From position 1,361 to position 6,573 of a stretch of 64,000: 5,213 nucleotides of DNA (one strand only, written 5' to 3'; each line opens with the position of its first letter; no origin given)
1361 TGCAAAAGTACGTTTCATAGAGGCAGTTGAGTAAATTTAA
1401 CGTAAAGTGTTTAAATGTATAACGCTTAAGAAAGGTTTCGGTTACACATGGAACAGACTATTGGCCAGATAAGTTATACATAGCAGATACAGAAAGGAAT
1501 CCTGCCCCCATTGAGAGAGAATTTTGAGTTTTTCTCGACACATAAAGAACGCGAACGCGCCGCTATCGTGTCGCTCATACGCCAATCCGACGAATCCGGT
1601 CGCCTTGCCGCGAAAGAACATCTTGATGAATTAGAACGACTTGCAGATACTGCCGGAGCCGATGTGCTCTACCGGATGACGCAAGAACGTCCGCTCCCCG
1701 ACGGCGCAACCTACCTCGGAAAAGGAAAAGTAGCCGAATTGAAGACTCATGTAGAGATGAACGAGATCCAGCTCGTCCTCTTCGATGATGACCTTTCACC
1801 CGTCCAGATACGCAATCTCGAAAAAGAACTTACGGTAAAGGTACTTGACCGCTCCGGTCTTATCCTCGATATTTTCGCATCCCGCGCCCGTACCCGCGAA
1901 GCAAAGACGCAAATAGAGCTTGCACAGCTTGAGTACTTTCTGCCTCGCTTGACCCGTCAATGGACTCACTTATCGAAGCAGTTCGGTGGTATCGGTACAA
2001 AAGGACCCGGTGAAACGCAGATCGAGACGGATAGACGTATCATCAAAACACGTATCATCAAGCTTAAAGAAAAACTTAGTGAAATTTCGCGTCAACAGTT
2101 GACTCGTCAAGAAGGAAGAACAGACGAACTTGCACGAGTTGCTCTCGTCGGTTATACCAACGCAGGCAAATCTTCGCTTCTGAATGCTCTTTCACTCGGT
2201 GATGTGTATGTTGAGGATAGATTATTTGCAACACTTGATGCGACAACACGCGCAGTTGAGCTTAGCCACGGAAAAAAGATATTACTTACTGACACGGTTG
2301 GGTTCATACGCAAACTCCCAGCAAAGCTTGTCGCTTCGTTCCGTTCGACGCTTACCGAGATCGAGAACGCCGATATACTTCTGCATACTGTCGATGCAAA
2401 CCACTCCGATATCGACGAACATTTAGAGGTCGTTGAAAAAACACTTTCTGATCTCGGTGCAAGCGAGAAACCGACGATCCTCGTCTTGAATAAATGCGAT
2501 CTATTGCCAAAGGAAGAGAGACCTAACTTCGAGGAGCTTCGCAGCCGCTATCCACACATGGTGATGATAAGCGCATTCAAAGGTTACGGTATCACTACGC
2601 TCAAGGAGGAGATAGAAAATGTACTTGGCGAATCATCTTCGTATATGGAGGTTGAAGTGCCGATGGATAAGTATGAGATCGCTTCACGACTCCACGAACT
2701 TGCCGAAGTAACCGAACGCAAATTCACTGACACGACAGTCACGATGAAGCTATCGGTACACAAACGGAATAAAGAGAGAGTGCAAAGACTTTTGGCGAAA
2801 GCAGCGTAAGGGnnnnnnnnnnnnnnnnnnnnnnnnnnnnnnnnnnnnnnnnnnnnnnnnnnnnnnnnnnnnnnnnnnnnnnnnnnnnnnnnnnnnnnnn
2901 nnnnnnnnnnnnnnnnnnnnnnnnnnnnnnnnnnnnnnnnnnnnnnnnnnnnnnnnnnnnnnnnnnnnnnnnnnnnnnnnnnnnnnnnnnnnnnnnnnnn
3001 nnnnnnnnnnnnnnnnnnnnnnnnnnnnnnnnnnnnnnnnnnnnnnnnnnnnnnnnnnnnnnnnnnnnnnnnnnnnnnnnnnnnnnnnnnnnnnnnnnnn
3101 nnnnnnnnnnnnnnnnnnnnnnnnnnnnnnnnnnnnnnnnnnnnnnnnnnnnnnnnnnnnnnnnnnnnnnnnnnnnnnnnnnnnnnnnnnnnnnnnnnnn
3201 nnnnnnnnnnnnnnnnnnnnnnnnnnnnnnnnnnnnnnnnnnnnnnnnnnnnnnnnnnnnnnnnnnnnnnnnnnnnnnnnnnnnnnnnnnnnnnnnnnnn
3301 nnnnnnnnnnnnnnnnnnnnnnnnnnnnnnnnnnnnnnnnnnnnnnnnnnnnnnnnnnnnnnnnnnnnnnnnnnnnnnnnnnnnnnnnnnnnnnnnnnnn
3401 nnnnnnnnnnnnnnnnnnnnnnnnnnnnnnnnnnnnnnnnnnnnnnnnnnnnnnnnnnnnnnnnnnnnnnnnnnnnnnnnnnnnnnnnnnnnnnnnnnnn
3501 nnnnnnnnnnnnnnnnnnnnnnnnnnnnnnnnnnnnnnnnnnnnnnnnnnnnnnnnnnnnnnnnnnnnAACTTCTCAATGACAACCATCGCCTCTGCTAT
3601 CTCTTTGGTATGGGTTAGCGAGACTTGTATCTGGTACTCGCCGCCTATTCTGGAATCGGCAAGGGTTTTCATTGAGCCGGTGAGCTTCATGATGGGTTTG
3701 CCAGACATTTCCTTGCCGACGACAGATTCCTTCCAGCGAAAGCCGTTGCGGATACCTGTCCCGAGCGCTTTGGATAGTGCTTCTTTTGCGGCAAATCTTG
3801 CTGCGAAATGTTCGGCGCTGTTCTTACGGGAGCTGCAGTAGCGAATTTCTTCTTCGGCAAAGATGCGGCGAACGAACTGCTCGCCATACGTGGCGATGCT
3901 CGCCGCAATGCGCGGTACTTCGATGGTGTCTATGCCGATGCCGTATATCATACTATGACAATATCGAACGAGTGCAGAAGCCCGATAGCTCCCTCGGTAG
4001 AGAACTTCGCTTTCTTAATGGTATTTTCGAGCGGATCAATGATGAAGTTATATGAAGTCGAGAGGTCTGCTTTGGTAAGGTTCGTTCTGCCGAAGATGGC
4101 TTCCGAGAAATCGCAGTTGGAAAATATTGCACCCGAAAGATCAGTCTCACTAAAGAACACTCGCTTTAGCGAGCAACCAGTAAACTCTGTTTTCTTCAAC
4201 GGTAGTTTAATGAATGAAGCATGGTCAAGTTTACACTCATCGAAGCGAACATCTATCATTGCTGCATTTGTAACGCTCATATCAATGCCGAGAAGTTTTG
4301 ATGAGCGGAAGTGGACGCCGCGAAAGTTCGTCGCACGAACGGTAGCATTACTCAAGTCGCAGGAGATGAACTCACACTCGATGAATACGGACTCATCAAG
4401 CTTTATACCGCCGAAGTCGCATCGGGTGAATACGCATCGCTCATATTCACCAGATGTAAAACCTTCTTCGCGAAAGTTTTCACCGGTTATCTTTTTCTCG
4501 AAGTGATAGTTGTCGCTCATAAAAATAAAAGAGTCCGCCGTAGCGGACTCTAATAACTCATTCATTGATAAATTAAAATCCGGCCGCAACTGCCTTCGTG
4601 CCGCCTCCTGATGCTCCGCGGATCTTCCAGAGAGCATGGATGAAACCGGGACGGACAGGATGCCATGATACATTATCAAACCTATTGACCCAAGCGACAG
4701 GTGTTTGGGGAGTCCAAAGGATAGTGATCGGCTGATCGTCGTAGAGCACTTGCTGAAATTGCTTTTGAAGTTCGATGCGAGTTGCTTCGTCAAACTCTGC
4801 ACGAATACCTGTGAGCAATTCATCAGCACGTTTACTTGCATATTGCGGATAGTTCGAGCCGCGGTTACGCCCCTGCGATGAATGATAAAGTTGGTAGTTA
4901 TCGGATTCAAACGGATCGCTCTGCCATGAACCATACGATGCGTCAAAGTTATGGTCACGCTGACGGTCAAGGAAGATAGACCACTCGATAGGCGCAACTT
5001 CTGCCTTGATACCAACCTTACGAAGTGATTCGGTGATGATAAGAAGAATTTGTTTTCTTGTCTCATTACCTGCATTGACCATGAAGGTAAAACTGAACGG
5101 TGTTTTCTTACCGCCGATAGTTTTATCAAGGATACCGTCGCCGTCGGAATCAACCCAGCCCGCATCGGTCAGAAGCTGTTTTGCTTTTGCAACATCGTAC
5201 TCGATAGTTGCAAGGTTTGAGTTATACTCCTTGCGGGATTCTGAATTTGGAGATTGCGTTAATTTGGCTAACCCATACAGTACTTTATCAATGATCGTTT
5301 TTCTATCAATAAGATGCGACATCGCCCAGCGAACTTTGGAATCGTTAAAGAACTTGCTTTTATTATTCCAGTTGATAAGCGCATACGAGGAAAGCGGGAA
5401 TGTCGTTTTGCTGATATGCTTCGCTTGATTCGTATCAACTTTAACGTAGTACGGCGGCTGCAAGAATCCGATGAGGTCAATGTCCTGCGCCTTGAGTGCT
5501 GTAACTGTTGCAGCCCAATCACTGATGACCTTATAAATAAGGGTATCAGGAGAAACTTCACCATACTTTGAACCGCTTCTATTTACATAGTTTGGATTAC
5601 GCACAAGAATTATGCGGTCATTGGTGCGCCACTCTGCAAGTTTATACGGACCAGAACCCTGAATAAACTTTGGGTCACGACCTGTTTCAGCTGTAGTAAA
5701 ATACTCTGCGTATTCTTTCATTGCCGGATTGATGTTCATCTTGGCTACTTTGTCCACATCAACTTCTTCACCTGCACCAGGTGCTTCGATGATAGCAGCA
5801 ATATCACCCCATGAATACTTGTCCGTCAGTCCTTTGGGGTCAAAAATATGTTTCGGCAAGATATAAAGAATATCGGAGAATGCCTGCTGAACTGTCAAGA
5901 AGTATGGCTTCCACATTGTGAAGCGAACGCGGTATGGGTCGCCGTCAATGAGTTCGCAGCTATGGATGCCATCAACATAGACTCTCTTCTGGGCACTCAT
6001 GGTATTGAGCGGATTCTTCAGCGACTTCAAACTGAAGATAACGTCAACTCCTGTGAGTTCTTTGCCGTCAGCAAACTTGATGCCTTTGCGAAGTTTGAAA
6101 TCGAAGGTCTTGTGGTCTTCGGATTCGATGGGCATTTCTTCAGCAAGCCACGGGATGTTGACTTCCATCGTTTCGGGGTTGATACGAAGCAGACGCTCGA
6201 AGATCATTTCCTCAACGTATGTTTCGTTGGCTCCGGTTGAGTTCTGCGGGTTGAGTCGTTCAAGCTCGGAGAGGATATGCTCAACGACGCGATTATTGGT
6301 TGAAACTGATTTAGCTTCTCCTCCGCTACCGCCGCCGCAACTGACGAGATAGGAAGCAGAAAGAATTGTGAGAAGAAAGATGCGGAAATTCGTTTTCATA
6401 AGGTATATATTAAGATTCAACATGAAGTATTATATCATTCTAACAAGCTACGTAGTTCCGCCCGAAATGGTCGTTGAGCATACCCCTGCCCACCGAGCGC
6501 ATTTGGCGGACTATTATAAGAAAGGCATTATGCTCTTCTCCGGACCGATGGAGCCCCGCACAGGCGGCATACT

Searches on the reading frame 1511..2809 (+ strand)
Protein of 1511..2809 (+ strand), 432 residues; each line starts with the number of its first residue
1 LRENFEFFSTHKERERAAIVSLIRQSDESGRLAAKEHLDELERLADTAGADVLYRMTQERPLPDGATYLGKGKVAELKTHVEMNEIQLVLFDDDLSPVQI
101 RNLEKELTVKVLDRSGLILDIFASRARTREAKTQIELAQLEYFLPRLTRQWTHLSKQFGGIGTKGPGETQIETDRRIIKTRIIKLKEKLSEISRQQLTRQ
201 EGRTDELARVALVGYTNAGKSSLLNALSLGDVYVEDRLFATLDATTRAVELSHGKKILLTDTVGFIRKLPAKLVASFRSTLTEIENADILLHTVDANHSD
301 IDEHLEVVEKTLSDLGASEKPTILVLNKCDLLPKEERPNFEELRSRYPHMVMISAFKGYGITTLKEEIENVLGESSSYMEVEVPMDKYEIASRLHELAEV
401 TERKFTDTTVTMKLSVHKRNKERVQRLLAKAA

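Call 105: search_protein_families(library=ncbifam, proteins=[window:1511-2809:+], max_evalue=0.00001)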
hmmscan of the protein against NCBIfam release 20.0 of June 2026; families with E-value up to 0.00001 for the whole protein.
window:1511-2809:+ (432 aa): 20 families
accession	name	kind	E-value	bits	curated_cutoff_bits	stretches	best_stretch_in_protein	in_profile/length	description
TIGR03156.1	GTP_HflX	equivalog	1e-133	445.7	216.75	1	31-371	16-350/351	GTPase HflX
NF008280.0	PRK11058.1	equivalog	2.4e-103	346.2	441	1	34-416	23-406/426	ribosome rescue GTPase HflX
TIGR03594.1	GTPase_EngA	equivalog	2.7e-21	76.1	306.7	1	185-379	152-353/432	ribosome biogenesis GTPase Der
TIGR02729.1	Obg_CgtA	equivalog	1.4e-19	70.3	280.25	1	207-371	157-327/329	Obg family GTPase CgtA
NF008956.1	PRK12299.1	equivalog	3e-19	69.2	300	1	207-372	158-325/327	GTPase ObgE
NF000908.1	PRK00089.1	equivalog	2.8e-18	66.2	237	1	209-384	5-179/291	GTPase Era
NF008955.0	PRK12297.1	equivalog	3.4e-18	65.8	406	1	207-394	159-349/429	GTPase ObgE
TIGR00450.1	mnmE_trmE_thdF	equivalog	9.3e-18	64.5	252.6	1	173-374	177-369/446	tRNA uridine-5-carboxymethylaminomethyl(34) synthesis GTPase MnmE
TIGR03918.1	GTP_HydF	equivalog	2.9e-17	62.6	325.55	1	208-375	8-170/392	[FeFe] hydrogenase H-cluster maturation GTPase HydF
NF003661.0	PRK05291.1-3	equivalog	2.3e-15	56.9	380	1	176-401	187-399/448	tRNA uridine-5-carboxymethylaminomethyl(34) synthesis GTPase MnmE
NF007071.0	PRK09518.1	equivalog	2.8e-14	52.6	953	1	195-372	432-614/706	bifunctional cytidylate kinase/GTPase Der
NF002828.0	PRK03003.1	equivalog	2.8e-12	46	631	1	199-372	205-383/477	ribosome biogenesis GTPase Der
TIGR00231.1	small_GTP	domain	5.9e-12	45.7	42.5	1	208-369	4-163/164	GTP-binding protein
TIGR00436.1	era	equivalog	6.1e-12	45.5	116.25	1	209-386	2-177/270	GTPase Era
TIGR03596.1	GTPase_YlqF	equivalog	3e-09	36.6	208.2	0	179-266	91-174/276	ribosome biogenesis GTPase YlqF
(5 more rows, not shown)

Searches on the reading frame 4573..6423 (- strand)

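Call 105: search_protein_families(library=ncbifam, proteins=[window:4573-6423:-], max_evalue=0.00001)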
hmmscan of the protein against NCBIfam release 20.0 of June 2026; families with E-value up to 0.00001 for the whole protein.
window:4573-6423:- (616 aa): 10 families
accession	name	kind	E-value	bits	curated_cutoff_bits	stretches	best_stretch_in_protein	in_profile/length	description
NF045467.1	Opp4A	equivalog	4.2e-48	163.9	650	2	256-590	209-546/556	oligopeptide ABC transporter substrate-binding protein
TIGR02294.1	nickel_nikA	equivalog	4.2e-43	147.6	393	2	242-561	149-459/501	nickel ABC transporter substrate-binding protein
NF043070.1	DppA_dipep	equivalog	7.7e-36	123.7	1005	2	236-569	188-503/535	dipeptide ABC transporter periplasmic-binding protein DppA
TIGR04028.1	SBP_KPN_01854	hypoth_equivalog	2.2e-33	115.6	468.5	2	252-565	160-473/509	TIGR04028 family ABC transporter substrate-binding protein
NF045468.1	Opp5A_nikA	equivalog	7.3e-32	110.5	600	2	256-584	160-471/488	nickel ABC transporter substrate-binding protein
NF011684.0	PRK15104.1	equivalog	1e-26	93.8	947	2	227-567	186-506/543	oligopeptide ABC transporter substrate-binding protein OppA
NF047575.1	opine_bind_CntA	exception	9.8e-26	90.4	800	2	242-489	178-422/535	staphylopine-dependent metal ABC transporter substrate-binding lipoprotein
NF011942.0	PRK15413.1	equivalog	1e-19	70.7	594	1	255-569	183-480/512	glutathione ABC transporter substrate-binding protein GsiB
NF011689.0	PRK15109.1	equivalog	1.4e-17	63.6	560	1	254-568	212-506/547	ABC transporter substrate-binding protein SapA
NF007287.0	PRK09755.1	equivalog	2e-10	40.1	1098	1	254-565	206-496/535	ABC transporter substrate-binding protein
